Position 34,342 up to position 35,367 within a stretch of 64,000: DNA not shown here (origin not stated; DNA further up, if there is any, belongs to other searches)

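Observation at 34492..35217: Erm-like rRNA adenine methyltransferase in a high-GC block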

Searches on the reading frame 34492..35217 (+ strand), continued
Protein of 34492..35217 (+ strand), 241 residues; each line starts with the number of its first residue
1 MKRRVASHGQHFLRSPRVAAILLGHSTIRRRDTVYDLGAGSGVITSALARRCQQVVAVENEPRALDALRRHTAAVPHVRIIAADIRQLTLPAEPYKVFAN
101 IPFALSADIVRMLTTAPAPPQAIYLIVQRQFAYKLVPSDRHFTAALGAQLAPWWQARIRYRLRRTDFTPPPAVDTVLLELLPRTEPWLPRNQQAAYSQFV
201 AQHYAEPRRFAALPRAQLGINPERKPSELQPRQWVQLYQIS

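Call 26: search_dna_similar(query=window:34492-35214:+, collection=plasmids, mode=protein, max_rows=60, rows=spread, max_evalue=0.001)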
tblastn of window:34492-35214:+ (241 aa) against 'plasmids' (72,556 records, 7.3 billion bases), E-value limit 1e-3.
Records with a match: 1758; places in all: 1989; records where one place covers at least 80% of the query: 1649.
Best place of each record, by identity: <60% 1758.
By first word of the organism name: Enterococcus 776; Escherichia 299; Staphylococcus 198; Klebsiella 155; Shigella 55; Salmonella 26; Streptococcus 26; Lactococcus 18; Acinetobacter 16; Providencia 13; and 62 more.
By predicted mobility (MOB-suite, as given by PLSDB): conjugative 669; non-mobilizable 577; mobilizable 512.
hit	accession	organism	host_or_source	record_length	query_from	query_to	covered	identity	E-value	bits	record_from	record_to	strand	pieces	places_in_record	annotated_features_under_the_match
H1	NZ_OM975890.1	Klebsiella pneumoniae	-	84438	3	240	99%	29.0%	1e-29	123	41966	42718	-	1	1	rRNA adenine N(6)-methyltransferase family protein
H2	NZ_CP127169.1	Glutamicibacter nicotianae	pure culture,activated sludge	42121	8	241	97%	26.4%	7e-15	81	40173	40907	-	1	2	ErmX: Erm 23S ribosomal RNA methyltransferase | erm(X): 23S rRNA (adenine(2058)-N(6))-methyltransferase Erm(X)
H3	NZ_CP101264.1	Escherichia coli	Homo sapiens,cell culture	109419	9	206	82%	30.5%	2e-23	105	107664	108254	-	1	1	erm(42): 23S rRNA (adenine(2058)-N(6))-methyltransferase Erm(42)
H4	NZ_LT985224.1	Escherichia coli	-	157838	9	206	82%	30.5%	2e-23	105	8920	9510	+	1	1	erm(42): 23S rRNA (adenine(2058)-N(6))-methyltransferase Erm(42)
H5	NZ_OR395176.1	Escherichia coli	-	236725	9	206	82%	30.5%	2e-23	105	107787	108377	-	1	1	erm(42): 23S rRNA (adenine(2058)-N(6))-methyltransferase Erm(42)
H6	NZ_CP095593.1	Providencia stuartii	Homo sapiens,Pure culture one microbial ...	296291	9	206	82%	30.5%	4e-23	104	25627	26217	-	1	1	erm(42): 23S rRNA (adenine(2058)-N(6))-methyltransferase Erm(42)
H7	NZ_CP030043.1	Enterococcus faecalis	Pig,faecal swab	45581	1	200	83%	28.9%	2e-21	100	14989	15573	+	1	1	erm(A): 23S rRNA (adenine(2058)-N(6))-methyltransferase Erm(A) | ErmA: Erm 23S ribosomal RNA methyltransferase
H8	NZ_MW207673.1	Enterococcus casseliflavus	-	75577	1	200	83%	28.9%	2e-21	100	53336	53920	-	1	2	erm(A): 23S rRNA (adenine(2058)-N(6))-methyltransferase Erm(A) | ErmA: Erm 23S ribosomal RNA methyltransferase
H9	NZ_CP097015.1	Enterococcus faecium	whole organism,pet food (BARF)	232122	1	200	83%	28.9%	2e-21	100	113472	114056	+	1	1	erm(A): 23S rRNA (adenine(2058)-N(6))-methyltransferase Erm(A) | ErmA: Erm 23S ribosomal RNA methyltransferase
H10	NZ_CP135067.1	Streptococcus suis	Homo sapiens,ascitic fluid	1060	1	202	84%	27.6%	1e-15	82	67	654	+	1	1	erm(B): 23S rRNA (adenine(2058)-N(6))-methyltransferase Erm(B) | ErmB: Erm 23S ribosomal RNA methyltransferase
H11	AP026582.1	Enterococcus faecium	Homo sapiens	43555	1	202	84%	27.6%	3e-15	82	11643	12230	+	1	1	ermB_3: 23S rRNA (adenine(2058)-N(6))-methyltransferase Erm(B) | erm(B): 23S rRNA (adenine(2058)-N(6))-methyltransferase Erm(B) | ErmB: Erm 23S ribosomal RNA methyltransferase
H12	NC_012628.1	Lactiplantibacillus plantarum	-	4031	1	202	84%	27.6%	3e-15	81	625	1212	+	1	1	erm(B): 23S rRNA (adenine(2058)-N(6))-methyltransferase Erm(B) | ErmB: Erm 23S ribosomal RNA methyltransferase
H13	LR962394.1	Enterococcus faecalis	-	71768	1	202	84%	27.6%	5e-15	81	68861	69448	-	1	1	ErmB: Erm 23S ribosomal RNA methyltransferase | erm(B): 23S rRNA (adenine(2058)-N(6))-methyltransferase Erm(B)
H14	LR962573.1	Enterococcus faecalis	-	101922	1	202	84%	27.6%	5e-15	81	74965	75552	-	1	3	erm(B): 23S rRNA (adenine(2058)-N(6))-methyltransferase Erm(B)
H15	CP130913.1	Enterococcus faecium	Homo sapiens,blood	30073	1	202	84%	27.6%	5e-15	81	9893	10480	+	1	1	erm(B): 23S rRNA (adenine(2058)-N(6))-methyltransferase Erm(B) | ErmB: Erm 23S ribosomal RNA methyltransferase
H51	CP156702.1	Staphylococcus aureus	Homo sapiens,blood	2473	1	202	84%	26.1%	2e-18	91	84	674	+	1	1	erm(C): 23S rRNA (adenine(2058)-N(6))-methyltransferase Erm(C) | ErmC: Erm 23S ribosomal RNA methyltransferase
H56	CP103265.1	Bacteroides fragilis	Homo sapiens,cell culture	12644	9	207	83%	25.6%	4e-18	90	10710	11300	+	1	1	ErmF: Erm 23S ribosomal RNA methyltransferase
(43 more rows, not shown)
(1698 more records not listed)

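Call 28: get_annotated_region(hit=H1, flank=3000)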
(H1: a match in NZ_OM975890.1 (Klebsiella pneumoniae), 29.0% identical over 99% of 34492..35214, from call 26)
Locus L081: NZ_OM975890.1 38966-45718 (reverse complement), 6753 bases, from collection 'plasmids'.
description: Klebsiella pneumoniae plasmid phs-IMP8_HS-1097_NODE3, complete sequence
organism: Klebsiella pneumoniae (NCBI taxid 573)
taxonomy: Bacteria; Pseudomonadota; Gammaproteobacteria; Enterobacterales; Enterobacteriaceae; Klebsiella; Klebsiella pneumoniae
host: -; source: -; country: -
typing (MOB-suite, as given by PLSDB): mobilizable; replicon IncC; mating-pair formation MPF_F
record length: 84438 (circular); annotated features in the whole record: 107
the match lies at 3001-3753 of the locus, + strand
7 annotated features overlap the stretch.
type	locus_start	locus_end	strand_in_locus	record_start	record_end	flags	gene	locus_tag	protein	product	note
predicted_resistance_gene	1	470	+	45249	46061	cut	sul2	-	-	sulfonamide-resistant dihydropteroate synthase Sul2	predicted by amrfinderplus; class SULFONAMIDE; identity 100.0%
CDS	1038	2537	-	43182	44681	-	-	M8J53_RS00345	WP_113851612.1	IS91 family transposase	-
CDS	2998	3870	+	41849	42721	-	-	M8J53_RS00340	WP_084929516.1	rRNA adenine N(6)-methyltransferase family protein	-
CDS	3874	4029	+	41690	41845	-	-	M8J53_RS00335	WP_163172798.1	hypothetical protein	-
CDS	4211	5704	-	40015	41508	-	-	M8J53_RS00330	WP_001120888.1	IS91-like element ISVsa3 family transposase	GO:0006313 - DNA transposition [Evidence IEA]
CDS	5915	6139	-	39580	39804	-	-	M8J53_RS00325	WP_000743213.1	hypothetical protein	-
CDS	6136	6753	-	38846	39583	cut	-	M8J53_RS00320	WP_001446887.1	recombinase family protein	GO:0006310 - DNA recombination [Evidence IEA]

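Call 29: get_annotated_region(hit=H2, flank=300)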
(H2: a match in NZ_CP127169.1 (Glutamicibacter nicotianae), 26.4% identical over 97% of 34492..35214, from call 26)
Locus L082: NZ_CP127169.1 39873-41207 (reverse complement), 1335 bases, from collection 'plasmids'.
description: Glutamicibacter nicotianae strain AT6 plasmid plas-AT6, complete sequence
organism: Glutamicibacter nicotianae (NCBI taxid 37929)
taxonomy: Bacteria; Actinomycetota; Actinomycetes; Micrococcales; Micrococcaceae; Glutamicibacter; Glutamicibacter nicotianae
host: -; source: pure culture,activated sludge; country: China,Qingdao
typing (MOB-suite, as given by PLSDB): conjugative; replicon rep_cluster_1578; relaxase MOBP; mating-pair formation MPF_T
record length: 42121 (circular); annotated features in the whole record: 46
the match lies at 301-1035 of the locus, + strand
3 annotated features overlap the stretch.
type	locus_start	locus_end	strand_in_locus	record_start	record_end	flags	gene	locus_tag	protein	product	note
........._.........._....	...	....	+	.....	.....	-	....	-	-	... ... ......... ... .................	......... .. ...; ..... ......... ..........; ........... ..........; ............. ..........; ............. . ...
predicted_resistance_gene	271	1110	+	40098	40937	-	erm(X)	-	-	23S rRNA (adenine(2058)-N(6))-methyltransferase Erm(X)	predicted by amrfinderplus; class LINCOSAMIDE/MACROLIDE/STREPTOGRAMIN; identity 95.0%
CDS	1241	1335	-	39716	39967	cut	-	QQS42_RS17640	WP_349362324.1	type IIL restriction-modification enzyme MmeI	-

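Call 30: get_annotated_region(hit=H3, flank=400)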
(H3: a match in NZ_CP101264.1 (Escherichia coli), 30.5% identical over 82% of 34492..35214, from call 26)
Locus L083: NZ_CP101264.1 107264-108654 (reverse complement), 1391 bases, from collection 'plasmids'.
description: Escherichia coli strain EC21Z-063 plasmid pEC21Z063-110K-NDM5, complete sequence
organism: Escherichia coli (NCBI taxid 562)
taxonomy: Bacteria; Pseudomonadota; Gammaproteobacteria; Enterobacterales; Enterobacteriaceae; Escherichia; Escherichia coli
host: -; source: Homo sapiens,cell culture; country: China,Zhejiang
typing (MOB-suite, as given by PLSDB): non-mobilizable; replicon IncHI2A,rep_cluster_1088; mating-pair formation MPF_F
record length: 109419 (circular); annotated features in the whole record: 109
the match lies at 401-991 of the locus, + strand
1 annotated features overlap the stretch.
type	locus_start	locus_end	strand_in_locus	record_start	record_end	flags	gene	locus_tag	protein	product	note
predicted_resistance_gene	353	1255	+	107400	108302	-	erm(42)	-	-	23S rRNA (adenine(2058)-N(6))-methyltransferase Erm(42)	predicted by amrfinderplus; class LINCOSAMIDE/MACROLIDE; identity 100.0%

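Call 31: get_annotated_region(hit=H7, flank=300)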
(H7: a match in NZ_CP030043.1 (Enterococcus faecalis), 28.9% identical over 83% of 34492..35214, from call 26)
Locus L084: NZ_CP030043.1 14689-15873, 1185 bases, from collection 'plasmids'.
description: Enterococcus faecalis strain C25 plasmid pC25-1, complete sequence
organism: Enterococcus faecalis (NCBI taxid 1351)
taxonomy: Bacteria; Bacillota; Bacilli; Lactobacillales; Enterococcaceae; Enterococcus; Enterococcus faecalis
host: -; source: Pig,faecal swab; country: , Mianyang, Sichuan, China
typing (MOB-suite, as given by PLSDB): mobilizable; replicon rep_cluster_554,rep_cluster_980; relaxase MOBP
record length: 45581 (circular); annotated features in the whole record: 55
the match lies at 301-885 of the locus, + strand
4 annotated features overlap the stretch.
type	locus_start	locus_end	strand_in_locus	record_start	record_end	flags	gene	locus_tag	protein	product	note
CDS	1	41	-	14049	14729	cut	-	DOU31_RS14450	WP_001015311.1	IS6-like element IS1216 family transposase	GO:0006313 - DNA transposition [Evidence IEA]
CDS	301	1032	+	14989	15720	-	erm(A)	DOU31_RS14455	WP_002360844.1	23S rRNA (adenine(2058)-N(6))-methyltransferase Erm(A)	-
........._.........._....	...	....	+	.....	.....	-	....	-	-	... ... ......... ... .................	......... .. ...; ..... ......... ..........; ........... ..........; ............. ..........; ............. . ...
CDS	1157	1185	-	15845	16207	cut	-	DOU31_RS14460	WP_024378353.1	EFR1 family ferrodoxin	-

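Call 32: get_annotated_region(hit=H12, flank=300)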
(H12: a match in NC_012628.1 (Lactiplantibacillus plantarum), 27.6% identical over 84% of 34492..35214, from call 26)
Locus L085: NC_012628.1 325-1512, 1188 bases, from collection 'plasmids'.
description: Lactiplantibacillus plantarum plasmid pLFE1, complete sequence
organism: Lactiplantibacillus plantarum (NCBI taxid 1590)
taxonomy: Bacteria; Bacillota; Bacilli; Lactobacillales; Lactobacillaceae; Lactiplantibacillus; Lactiplantibacillus plantarum
host: -; source: -; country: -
typing (MOB-suite, as given by PLSDB): non-mobilizable; replicon Inc11
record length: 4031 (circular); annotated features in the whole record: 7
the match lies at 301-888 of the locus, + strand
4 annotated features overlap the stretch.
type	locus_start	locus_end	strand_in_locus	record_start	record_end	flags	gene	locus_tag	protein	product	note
CDS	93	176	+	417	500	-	-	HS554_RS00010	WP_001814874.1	23S rRNA methyltransferase attenuation leader peptide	GO:0046677 - response to antibiotic [Evidence IEA]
predicted_resistance_gene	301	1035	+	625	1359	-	erm(B)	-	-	23S rRNA (adenine(2058)-N(6))-methyltransferase Erm(B)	predicted by amrfinderplus; class LINCOSAMIDE/MACROLIDE/STREPTOGRAMIN; identity 100.0%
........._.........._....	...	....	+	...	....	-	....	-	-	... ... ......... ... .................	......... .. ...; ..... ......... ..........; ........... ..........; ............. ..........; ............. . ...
CDS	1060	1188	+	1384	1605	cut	-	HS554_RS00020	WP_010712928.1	hypothetical protein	-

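Call 33: get_annotated_region(hit=H51, flank=300)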
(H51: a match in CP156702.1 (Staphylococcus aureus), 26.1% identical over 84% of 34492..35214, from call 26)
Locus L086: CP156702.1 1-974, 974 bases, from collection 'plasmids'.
description: Staphylococcus aureus strain BSN144 plasmid pCN1, complete sequence
organism: Staphylococcus aureus (NCBI taxid 1280)
taxonomy: Bacteria; Bacillota; Bacilli; Bacillales; Staphylococcaceae; Staphylococcus; Staphylococcus aureus
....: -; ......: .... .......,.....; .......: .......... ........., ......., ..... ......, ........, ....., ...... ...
typing (MOB-suite, as given by PLSDB): non-mobilizable; replicon rep_cluster_1947
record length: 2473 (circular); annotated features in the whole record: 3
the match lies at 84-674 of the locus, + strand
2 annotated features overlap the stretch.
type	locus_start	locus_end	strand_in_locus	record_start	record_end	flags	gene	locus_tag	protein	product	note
predicted_resistance_gene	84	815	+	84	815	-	erm(C)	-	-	23S rRNA (adenine(2058)-N(6))-methyltransferase Erm(C)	predicted by amrfinderplus; class LINCOSAMIDE/MACROLIDE/STREPTOGRAMIN; identity 100.0%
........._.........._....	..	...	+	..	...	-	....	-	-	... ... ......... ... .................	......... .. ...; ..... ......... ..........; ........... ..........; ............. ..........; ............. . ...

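Call 34: get_annotated_region(hit=H56, flank=400)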
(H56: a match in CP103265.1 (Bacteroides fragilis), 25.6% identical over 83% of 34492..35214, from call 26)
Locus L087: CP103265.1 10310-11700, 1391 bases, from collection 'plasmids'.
description: Bacteroides fragilis strain BFG-536 plasmid unnamed1, complete sequence
organism: Bacteroides fragilis (NCBI taxid 817)
taxonomy: Bacteria; Bacteroidota; Bacteroidia; Bacteroidales; Bacteroidaceae; Bacteroides; Bacteroides fragilis
host: -; source: Homo sapiens,cell culture; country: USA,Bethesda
typing (MOB-suite, as given by PLSDB): mobilizable; replicon rep_cluster_1097; relaxase MOBB
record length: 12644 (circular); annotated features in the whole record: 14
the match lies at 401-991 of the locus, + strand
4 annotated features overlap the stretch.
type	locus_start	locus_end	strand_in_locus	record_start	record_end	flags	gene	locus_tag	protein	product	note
CDS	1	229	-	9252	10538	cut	-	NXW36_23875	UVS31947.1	IS1380-like element IS613 family transposase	-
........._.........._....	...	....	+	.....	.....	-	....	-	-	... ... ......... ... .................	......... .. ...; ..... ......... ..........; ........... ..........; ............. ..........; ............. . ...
CDS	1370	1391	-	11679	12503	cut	-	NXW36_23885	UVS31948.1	class D beta-lactamase OXA-347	-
predicted_resistance_gene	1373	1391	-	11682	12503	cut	blaOXA-347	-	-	class D beta-lactamase OXA-347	predicted by amrfinderplus; class BETA-LACTAM; identity 100.0%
